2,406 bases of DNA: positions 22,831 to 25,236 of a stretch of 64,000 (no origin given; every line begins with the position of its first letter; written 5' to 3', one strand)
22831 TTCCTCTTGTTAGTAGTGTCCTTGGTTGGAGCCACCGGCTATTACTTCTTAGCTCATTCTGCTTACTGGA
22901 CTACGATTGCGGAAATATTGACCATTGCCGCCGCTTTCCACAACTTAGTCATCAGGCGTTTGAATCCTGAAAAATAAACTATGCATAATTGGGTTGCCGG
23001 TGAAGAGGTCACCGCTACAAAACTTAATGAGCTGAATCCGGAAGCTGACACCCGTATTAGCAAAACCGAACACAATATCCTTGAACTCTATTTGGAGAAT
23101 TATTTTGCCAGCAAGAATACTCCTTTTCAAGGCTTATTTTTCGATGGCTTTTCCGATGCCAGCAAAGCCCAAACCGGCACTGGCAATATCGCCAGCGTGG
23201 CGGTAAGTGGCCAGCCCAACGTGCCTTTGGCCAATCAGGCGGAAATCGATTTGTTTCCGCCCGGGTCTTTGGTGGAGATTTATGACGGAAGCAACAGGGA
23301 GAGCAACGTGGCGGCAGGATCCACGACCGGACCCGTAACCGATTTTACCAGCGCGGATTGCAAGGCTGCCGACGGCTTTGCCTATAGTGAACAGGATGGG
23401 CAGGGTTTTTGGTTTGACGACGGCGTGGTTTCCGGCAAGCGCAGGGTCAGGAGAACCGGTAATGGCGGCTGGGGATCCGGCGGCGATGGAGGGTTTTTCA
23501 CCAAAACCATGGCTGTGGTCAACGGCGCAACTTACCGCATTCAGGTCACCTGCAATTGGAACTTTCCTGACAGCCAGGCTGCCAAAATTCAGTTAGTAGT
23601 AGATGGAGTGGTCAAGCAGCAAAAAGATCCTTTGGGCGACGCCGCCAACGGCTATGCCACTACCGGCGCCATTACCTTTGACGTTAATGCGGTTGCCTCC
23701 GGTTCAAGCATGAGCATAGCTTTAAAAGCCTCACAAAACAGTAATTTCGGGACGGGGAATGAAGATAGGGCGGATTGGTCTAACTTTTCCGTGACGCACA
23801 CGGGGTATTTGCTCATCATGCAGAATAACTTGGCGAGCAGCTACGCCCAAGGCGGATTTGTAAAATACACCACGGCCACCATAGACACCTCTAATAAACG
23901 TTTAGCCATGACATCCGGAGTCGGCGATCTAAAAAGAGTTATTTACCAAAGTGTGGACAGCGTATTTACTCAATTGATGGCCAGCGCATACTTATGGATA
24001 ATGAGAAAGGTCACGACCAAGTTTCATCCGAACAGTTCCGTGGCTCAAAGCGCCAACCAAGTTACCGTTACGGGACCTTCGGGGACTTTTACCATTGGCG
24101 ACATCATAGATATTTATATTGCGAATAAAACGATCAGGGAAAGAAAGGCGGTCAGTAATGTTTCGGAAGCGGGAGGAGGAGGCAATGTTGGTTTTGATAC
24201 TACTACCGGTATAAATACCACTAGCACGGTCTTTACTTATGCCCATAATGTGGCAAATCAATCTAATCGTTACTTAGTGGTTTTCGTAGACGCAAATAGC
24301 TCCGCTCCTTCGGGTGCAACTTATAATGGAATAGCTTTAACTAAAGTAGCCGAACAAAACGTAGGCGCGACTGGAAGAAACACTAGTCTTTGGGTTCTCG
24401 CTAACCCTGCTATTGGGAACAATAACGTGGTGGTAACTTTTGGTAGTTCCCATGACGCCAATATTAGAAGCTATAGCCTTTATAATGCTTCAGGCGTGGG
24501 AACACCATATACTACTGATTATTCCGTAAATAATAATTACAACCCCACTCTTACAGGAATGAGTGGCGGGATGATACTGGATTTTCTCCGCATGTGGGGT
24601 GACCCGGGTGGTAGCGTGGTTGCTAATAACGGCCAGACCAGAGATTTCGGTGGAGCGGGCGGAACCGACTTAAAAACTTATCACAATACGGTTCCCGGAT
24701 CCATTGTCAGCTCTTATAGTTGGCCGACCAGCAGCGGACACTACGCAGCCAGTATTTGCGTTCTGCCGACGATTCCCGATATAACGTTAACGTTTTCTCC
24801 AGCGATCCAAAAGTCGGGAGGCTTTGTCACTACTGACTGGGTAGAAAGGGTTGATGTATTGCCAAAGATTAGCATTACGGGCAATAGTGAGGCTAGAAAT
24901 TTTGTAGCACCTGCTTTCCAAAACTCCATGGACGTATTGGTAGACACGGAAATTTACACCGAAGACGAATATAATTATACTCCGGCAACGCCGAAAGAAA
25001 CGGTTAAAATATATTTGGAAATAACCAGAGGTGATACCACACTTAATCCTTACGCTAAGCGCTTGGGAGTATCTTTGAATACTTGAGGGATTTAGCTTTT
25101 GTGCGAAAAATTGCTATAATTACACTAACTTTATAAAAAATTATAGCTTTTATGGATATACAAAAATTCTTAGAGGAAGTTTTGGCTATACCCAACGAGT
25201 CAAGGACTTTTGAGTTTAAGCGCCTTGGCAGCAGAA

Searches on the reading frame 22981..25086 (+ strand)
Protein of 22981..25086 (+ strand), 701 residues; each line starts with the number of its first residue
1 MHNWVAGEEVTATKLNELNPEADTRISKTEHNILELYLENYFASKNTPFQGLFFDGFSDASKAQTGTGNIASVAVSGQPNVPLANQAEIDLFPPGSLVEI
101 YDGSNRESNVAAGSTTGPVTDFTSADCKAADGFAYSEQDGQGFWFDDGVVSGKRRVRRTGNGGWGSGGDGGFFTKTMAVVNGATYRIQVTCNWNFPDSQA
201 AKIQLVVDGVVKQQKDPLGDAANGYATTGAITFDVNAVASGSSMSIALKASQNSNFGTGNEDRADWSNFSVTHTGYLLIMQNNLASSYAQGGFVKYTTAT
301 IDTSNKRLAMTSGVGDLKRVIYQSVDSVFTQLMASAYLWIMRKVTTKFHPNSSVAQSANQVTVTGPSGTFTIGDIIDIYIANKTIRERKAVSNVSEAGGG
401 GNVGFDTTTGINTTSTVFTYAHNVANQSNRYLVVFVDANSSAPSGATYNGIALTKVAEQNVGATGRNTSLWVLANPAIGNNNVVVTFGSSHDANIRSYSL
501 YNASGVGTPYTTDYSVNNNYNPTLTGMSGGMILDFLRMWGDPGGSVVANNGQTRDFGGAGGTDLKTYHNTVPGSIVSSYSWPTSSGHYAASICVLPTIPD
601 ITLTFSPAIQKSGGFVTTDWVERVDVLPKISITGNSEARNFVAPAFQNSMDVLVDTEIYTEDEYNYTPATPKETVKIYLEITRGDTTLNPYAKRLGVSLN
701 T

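Call 44: search_protein_families(library=pfam, proteins=[window:22981-25086:+], max_evalue=0.001)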
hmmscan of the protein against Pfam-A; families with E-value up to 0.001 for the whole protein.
window:22981-25086:+ (701 aa): 0 families

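Call 58: search_protein_families(library=padloc, proteins=[window:22981-25086:+], max_evalue=0.01)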
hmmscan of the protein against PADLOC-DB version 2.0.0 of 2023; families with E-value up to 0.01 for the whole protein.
window:22981-25086:+ (701 aa): 0 families

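Call 94: search_protein_families(library=phrogs, proteins=[window:22981-25086:+], max_evalue=0.001)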
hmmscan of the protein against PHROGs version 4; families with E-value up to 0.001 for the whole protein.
window:22981-25086:+ (701 aa): 1 family
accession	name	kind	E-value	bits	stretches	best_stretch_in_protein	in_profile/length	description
phrog_2106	-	tail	4.9e-05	23.5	1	401-592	193-380/386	minor tail protein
